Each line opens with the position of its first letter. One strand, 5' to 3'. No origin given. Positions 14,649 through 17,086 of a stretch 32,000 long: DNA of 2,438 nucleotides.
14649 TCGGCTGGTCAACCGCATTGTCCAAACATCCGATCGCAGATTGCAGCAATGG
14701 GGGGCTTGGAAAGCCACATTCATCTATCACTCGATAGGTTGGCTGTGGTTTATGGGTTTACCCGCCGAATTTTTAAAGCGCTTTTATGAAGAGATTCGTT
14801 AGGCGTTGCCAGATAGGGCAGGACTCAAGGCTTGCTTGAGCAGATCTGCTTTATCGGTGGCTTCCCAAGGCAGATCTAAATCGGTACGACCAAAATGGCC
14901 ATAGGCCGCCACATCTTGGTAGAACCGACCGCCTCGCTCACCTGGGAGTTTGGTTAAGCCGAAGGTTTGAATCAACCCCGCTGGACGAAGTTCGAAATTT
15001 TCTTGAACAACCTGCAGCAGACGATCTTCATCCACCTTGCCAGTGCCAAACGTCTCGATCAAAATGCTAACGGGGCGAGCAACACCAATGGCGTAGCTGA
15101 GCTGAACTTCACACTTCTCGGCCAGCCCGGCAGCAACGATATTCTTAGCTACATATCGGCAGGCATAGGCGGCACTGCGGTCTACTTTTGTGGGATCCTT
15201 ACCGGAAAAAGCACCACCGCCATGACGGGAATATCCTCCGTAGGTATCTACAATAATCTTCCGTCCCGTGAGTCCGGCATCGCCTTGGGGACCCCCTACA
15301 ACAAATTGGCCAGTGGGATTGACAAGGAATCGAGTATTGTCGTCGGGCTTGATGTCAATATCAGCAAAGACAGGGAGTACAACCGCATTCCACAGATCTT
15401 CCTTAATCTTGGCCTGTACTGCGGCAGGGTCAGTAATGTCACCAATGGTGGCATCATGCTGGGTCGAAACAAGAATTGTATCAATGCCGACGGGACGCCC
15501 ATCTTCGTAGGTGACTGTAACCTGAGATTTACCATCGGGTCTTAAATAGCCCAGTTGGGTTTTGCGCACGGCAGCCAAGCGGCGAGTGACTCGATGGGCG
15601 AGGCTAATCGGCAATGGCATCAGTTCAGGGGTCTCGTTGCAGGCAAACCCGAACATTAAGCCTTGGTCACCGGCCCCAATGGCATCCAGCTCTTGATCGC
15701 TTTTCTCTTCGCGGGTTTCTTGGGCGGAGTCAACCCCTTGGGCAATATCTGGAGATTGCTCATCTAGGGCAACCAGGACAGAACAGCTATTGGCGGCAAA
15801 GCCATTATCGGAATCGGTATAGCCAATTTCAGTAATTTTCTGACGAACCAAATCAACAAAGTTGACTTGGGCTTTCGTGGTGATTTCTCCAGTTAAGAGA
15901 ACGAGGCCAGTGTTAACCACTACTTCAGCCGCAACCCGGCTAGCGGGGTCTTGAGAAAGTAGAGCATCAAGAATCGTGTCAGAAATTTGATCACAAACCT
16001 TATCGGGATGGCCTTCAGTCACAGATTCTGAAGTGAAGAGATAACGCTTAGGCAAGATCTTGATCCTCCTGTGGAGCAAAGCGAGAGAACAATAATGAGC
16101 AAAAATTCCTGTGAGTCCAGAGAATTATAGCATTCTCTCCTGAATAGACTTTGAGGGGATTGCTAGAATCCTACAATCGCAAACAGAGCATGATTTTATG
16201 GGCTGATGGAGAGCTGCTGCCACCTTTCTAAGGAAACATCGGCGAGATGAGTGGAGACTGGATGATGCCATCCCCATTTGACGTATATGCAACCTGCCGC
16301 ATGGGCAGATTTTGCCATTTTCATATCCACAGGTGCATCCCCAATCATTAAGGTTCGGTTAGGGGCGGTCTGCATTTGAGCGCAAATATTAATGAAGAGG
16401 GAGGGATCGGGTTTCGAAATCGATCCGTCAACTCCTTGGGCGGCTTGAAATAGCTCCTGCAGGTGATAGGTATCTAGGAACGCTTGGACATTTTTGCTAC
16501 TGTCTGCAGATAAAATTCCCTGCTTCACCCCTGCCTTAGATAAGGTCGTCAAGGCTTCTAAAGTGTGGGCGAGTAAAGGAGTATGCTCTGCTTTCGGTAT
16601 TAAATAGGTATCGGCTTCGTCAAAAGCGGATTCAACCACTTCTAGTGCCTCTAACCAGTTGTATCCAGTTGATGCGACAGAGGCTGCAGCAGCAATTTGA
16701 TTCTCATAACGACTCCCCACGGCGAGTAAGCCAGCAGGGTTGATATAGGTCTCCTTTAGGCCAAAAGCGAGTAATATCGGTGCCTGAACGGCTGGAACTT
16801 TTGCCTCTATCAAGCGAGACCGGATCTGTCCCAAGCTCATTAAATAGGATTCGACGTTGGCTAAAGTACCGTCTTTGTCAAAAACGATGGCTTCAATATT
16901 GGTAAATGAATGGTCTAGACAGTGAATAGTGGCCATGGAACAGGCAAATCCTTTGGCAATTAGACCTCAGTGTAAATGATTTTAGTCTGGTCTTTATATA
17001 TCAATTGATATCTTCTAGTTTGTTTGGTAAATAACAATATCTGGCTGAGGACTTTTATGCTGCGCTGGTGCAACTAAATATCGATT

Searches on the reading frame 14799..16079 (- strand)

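Call 15: search_protein_families(library=pfam, proteins=[window:14799-16079:-], max_evalue=0.001)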
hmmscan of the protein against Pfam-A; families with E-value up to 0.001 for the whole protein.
window:14799-16079:- (426 aa): 3 families
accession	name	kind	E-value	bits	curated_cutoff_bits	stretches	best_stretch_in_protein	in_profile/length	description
PF02773.21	S-AdoMet_synt_C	-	1.4e-65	219.8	25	1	261-406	1-137/138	S-adenosylmethionine synthetase, C-terminal domain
PF02772.21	S-AdoMet_synt_M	-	6.2e-44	149.4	29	1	134-259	2-120/120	S-adenosylmethionine synthetase, central domain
PF00438.25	S-AdoMet_synt_N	-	2.9e-42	143.7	33.1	1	13-110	2-99/99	S-adenosylmethionine synthetase, N-terminal domain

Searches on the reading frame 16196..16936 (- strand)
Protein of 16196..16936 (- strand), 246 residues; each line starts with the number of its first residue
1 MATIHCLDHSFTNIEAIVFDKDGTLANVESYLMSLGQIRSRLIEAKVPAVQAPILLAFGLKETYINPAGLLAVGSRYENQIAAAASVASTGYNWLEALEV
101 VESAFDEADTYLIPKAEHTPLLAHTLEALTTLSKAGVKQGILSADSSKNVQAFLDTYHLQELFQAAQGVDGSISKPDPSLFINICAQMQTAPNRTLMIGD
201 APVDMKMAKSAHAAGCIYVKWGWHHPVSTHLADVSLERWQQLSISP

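Call 16: search_protein_families(library=pfam, proteins=[window:16196-16936:-], max_evalue=0.001)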
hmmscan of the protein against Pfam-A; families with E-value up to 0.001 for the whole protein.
window:16196-16936:- (246 aa): 4 families
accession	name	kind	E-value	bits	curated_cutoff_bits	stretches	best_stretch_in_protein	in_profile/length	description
PF00702.32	Hydrolase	-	1.5e-23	84.6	26.4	1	14-212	1-191/191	haloacid dehalogenase-like hydrolase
PF13419.12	HAD_2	-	9.7e-20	71.8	23.8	1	115-212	74-172/178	Haloacid dehalogenase-like hydrolase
PF12710.13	HAD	-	5.3e-07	30.7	27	1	17-209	1-189/189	haloacid dehalogenase-like hydrolase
PF13242.12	Hydrolase_like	-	8.2e-07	29.3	22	1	174-223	3-52/75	HAD-hyrolase-like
